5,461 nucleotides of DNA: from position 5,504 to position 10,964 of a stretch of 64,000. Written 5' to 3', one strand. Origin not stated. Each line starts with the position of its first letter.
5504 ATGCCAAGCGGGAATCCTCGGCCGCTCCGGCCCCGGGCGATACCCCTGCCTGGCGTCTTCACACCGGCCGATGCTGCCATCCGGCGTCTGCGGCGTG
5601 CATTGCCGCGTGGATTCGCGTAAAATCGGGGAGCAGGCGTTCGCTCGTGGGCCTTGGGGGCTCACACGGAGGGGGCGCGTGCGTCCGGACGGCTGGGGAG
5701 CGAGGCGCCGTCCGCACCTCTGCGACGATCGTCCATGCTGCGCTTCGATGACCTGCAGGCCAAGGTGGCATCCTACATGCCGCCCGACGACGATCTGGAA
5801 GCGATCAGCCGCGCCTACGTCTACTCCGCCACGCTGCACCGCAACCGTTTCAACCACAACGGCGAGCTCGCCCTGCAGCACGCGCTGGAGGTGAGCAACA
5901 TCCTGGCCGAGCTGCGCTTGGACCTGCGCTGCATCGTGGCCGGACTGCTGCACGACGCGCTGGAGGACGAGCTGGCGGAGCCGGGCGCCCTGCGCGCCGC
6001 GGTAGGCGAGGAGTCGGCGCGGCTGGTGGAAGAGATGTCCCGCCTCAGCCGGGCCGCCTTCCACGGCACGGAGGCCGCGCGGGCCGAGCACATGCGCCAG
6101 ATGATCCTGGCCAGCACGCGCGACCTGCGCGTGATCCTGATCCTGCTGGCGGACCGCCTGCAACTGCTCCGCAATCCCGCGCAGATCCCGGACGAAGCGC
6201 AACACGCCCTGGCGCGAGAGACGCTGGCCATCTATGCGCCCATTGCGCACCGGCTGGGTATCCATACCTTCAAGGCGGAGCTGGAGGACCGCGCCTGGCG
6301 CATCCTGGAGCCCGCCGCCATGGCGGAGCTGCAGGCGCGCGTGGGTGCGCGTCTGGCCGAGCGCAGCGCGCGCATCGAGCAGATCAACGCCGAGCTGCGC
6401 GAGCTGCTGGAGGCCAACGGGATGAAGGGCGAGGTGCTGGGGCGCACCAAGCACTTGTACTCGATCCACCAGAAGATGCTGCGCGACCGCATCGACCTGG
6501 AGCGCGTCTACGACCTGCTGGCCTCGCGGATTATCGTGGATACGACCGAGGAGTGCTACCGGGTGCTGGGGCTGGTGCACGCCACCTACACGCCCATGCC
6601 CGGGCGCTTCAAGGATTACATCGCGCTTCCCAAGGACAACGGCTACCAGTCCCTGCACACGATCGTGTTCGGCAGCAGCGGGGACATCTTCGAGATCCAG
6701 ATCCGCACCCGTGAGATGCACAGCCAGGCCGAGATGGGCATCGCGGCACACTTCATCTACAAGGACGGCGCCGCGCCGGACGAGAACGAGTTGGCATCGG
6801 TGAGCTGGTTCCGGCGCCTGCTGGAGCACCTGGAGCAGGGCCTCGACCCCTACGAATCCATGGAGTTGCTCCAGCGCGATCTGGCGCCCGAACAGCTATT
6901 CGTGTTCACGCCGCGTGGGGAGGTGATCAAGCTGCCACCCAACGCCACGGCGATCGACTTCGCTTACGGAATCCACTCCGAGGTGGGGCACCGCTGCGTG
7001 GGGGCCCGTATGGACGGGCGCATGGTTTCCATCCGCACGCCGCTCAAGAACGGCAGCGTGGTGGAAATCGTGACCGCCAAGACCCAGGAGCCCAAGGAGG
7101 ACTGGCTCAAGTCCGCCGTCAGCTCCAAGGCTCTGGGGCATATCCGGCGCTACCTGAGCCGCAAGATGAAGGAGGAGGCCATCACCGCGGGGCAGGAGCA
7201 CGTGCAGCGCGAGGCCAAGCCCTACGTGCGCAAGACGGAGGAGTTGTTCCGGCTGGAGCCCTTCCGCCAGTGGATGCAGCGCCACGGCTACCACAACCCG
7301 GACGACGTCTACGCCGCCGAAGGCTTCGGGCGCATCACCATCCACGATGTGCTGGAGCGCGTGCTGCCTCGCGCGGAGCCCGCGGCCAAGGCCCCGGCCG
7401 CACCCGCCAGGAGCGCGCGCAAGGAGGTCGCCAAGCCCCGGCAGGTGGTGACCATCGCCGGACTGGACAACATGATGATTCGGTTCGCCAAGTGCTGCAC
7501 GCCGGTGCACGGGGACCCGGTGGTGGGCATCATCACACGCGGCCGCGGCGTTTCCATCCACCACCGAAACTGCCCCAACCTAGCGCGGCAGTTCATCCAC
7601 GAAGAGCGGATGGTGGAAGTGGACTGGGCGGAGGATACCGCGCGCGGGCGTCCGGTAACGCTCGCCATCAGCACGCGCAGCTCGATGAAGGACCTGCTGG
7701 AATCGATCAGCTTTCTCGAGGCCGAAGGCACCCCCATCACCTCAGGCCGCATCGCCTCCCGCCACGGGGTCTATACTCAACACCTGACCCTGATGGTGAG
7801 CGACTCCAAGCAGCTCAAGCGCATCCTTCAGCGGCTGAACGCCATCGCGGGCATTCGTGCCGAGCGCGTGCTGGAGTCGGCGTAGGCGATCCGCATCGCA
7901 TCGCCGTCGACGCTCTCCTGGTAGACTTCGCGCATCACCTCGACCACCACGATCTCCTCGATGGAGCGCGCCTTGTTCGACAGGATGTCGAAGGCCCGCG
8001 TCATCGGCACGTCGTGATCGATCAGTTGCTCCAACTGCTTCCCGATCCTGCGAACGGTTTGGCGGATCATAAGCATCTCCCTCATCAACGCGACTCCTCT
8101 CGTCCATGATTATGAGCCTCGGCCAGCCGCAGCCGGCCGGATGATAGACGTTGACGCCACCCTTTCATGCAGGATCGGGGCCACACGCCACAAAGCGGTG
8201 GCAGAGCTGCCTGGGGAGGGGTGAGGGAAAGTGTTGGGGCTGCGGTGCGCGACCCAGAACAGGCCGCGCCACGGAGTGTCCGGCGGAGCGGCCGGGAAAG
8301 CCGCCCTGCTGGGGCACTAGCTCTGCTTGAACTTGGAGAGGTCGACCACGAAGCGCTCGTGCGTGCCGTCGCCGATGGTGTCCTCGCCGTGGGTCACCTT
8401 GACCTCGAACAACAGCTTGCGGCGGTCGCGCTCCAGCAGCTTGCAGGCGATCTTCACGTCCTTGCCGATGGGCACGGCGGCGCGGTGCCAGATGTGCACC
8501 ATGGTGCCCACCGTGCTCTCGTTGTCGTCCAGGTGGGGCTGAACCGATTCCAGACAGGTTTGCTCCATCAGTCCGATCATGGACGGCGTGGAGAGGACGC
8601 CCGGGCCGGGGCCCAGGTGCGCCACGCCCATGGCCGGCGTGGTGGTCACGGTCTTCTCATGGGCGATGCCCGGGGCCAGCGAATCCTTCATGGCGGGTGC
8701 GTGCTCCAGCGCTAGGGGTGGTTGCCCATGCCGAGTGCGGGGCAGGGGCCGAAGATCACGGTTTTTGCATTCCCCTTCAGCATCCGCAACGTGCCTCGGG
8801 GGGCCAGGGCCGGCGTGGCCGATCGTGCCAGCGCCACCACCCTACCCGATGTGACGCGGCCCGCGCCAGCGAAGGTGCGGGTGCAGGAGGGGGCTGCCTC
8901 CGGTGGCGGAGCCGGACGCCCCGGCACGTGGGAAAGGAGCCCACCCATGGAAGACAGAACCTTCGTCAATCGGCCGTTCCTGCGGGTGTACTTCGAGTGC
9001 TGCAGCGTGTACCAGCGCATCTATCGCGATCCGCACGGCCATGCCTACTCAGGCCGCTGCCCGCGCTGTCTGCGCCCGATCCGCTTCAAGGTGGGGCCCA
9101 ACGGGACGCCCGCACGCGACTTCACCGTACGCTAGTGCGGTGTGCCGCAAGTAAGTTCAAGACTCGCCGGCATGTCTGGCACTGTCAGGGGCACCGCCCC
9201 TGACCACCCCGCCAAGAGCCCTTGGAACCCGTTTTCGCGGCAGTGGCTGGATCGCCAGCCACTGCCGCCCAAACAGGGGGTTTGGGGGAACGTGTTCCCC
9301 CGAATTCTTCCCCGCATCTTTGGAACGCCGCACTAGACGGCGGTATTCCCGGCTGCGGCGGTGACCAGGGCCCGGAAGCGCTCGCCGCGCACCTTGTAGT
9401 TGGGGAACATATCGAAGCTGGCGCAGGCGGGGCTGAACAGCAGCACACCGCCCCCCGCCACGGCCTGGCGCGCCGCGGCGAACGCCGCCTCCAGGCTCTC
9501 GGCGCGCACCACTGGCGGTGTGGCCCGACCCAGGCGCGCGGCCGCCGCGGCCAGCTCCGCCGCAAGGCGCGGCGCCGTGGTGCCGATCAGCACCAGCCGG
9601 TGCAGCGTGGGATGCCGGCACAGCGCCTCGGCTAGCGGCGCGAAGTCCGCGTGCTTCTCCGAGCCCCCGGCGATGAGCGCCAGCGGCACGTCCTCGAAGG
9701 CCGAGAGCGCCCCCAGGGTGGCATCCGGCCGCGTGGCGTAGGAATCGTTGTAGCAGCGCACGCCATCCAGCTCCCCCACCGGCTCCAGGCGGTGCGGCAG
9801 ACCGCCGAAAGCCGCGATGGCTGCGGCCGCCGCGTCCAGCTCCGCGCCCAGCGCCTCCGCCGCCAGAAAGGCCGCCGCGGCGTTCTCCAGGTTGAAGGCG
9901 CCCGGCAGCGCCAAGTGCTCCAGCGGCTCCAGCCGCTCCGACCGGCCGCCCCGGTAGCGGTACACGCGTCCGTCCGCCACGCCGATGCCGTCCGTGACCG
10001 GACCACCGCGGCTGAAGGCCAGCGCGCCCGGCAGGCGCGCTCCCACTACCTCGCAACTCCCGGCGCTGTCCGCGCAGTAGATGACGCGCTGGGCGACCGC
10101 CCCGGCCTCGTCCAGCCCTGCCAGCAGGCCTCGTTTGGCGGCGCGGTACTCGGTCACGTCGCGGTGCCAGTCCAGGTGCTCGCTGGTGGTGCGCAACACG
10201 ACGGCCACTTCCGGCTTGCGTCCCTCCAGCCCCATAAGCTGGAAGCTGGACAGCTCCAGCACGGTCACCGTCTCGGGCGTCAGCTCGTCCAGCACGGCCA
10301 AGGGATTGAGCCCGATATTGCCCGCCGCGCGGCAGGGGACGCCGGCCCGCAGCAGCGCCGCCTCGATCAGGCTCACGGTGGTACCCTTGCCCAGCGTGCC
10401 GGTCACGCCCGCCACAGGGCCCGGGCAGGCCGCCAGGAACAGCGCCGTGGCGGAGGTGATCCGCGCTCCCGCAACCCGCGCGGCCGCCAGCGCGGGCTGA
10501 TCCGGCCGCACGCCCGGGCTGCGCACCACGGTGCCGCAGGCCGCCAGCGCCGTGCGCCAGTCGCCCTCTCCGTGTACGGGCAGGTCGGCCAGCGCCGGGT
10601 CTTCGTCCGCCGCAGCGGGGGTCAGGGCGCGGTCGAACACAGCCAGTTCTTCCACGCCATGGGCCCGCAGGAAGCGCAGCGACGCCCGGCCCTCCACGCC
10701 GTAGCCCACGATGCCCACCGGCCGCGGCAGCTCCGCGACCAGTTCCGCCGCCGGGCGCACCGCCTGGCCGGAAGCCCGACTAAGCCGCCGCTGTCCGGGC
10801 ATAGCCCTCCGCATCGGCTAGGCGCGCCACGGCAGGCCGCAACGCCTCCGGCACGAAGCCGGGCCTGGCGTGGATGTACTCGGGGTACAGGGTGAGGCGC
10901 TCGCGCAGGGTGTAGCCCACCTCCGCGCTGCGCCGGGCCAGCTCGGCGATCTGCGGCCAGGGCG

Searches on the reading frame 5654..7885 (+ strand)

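Call 11: search_protein_families(library=pfam, proteins=[window:5654-7885:+], max_evalue=0.001)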
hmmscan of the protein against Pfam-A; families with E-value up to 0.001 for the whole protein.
window:5654-7885:+ (743 aa): 6 families
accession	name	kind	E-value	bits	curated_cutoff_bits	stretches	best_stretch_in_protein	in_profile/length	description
PF04607.23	RelA_SpoT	-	3.2e-39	134.1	27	1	263-372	1-111/113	Region found in RelA / SpoT proteins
PF13328.12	HD_4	-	1.2e-37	129.5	27.2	1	54-203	1-155/156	HD domain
PF02824.27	TGS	-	1.2e-19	70.5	22.2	1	416-474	2-60/60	TGS domain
PF19296.4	RelA_AH_RIS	-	1.9e-11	44.8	23.8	1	488-644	4-176/185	RelA/SpoT, AH and RIS domains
PF13291.12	ACT_4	-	6.9e-05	23.9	27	1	667-734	6-75/80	ACT domain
PF01966.28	HD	-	7.2e-05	23.5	22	1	74-170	2-114/116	HD domain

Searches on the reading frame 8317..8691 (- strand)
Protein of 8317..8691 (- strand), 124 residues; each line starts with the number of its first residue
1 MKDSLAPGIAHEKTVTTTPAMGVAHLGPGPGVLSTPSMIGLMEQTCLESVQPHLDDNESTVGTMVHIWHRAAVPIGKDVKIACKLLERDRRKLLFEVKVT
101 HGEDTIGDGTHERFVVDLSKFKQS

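Call 11: search_protein_families(library=pfam, proteins=[window:8317-8691:-], max_evalue=0.001)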
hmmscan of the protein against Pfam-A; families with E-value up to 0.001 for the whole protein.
window:8317-8691:- (124 aa): 1 family
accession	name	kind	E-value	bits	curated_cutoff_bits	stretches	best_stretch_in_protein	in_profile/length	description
PF22636.2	FlK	-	1.7e-31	108.8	27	1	23-117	7-101/103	Fluoroacetyl-CoA-specific thioesterase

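Call 12: search_protein_families(library=ncbifam, proteins=[window:8317-8691:-], max_evalue=0.00001)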
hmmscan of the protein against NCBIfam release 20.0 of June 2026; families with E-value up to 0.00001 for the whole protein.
window:8317-8691:- (124 aa): 0 families

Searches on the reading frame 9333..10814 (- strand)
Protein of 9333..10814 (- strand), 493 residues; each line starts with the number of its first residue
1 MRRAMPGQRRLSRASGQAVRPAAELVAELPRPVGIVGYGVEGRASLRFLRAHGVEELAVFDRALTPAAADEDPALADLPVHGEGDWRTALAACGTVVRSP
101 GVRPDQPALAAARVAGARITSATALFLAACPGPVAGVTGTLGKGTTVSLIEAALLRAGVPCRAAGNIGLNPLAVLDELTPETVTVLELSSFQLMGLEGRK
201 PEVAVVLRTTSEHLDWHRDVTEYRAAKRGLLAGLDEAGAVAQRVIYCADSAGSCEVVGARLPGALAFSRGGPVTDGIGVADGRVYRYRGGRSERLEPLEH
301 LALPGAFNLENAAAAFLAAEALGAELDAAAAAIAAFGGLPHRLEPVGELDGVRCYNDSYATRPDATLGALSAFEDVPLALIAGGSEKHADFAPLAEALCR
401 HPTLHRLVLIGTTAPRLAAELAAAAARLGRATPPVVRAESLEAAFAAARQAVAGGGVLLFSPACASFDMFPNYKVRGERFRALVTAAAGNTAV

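Call 11: search_protein_families(library=pfam, proteins=[window:9333-10814:-], max_evalue=0.001)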
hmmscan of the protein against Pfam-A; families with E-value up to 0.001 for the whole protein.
window:9333-10814:- (493 aa): 3 families
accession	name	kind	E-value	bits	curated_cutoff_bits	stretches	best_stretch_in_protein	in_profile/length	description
PF08245.18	Mur_ligase_M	-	1.9e-15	57.8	24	1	137-319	1-200/200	Mur ligase middle domain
PF02875.26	Mur_ligase_C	-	4.7e-12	47.3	28.4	1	341-464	1-127/127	Mur ligase, glutamate ligase domain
PF21799.2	MurD-like_N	-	3.7e-08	34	27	1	34-120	4-87/88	Mur ligase MurD-like, N-terminal domain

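Call 12: search_protein_families(library=ncbifam, proteins=[window:9333-10814:-], max_evalue=0.00001)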
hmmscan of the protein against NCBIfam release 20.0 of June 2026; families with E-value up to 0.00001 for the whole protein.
window:9333-10814:- (493 aa): 13 families
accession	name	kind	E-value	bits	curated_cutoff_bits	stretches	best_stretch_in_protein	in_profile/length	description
TIGR01087.1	murD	equivalog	4.6e-99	332.5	211.95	1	33-485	2-440/441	UDP-N-acetylmuramoyl-L-alanine--D-glutamate ligase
NF001124.0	PRK00139.1-2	equivalog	2.1e-23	82.9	476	1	108-374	86-372/500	UDP-N-acetylmuramoyl-L-alanyl-D-glutamate--2,6-diaminopimelate ligase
TIGR01085.1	murE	subfamily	8.1e-18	64.6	257.3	1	182-374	157-353/472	UDP-N-acetylmuramyl-tripeptide synthetase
TIGR01082.1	murC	equivalog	1.9e-17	63.5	335.1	1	92-372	59-336/449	UDP-N-acetylmuramate--L-alanine ligase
NF008896.0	PRK11929.1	equivalog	2.4e-15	55.5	1023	1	301-384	783-869/965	bifunctional UDP-N-acetylmuramoyl-L-alanyl-D-glutamate--2,6-diaminopimelate ligase MurE/UDP-N-acetylmuramoyl-tripeptide--D-alanyl-D-alanine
NF001126.0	PRK00139.1-4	equivalog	1.1e-13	50.6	373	0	183-235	174-228/486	UDP-N-acetylmuramoyl-L-alanyl-D-glutamate--2,6-diaminopimelate ligase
TIGR01143.1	murF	subfamily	2.4e-12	46.6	288.6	1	124-377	66-322/418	UDP-N-acetylmuramoyl-tripeptide--D-alanyl-D-alanine ligase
NF053646.1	pMurD1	equivalog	4.5e-09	35.5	610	1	133-380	110-355/465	pseudomurein biosynthesis peptide ligase pMurD1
NF001123.0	PRK00139.1-1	equivalog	2.9e-08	32.8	586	1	132-373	133-370/493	UDP-N-acetylmuramoyl-L-alanyl-D-glutamate--2,6-diaminopimelate ligase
NF053645.1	pMurC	equivalog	5e-07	28.8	560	0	131-237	101-216/492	pseudomurein biosynthesis peptide ligase pMurC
NF053647.1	pMurD2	equivalog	7.1e-07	28.5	550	0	33-168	3-135/405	pseudomurein biosynthesis peptide ligase pMurD2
NF010628.0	PRK14022.1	equivalog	1.3e-06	27.4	536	0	184-405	182-398/483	UDP-N-acetylmuramoyl-L-alanyl-D-glutamate--L-lysine ligase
TIGR01081.1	mpl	equivalog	1.9e-06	27.2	388.7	0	303-373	274-343/448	UDP-N-acetylmuramate:L-alanyl-gamma-D-glutamyl-meso-diaminopimelate ligase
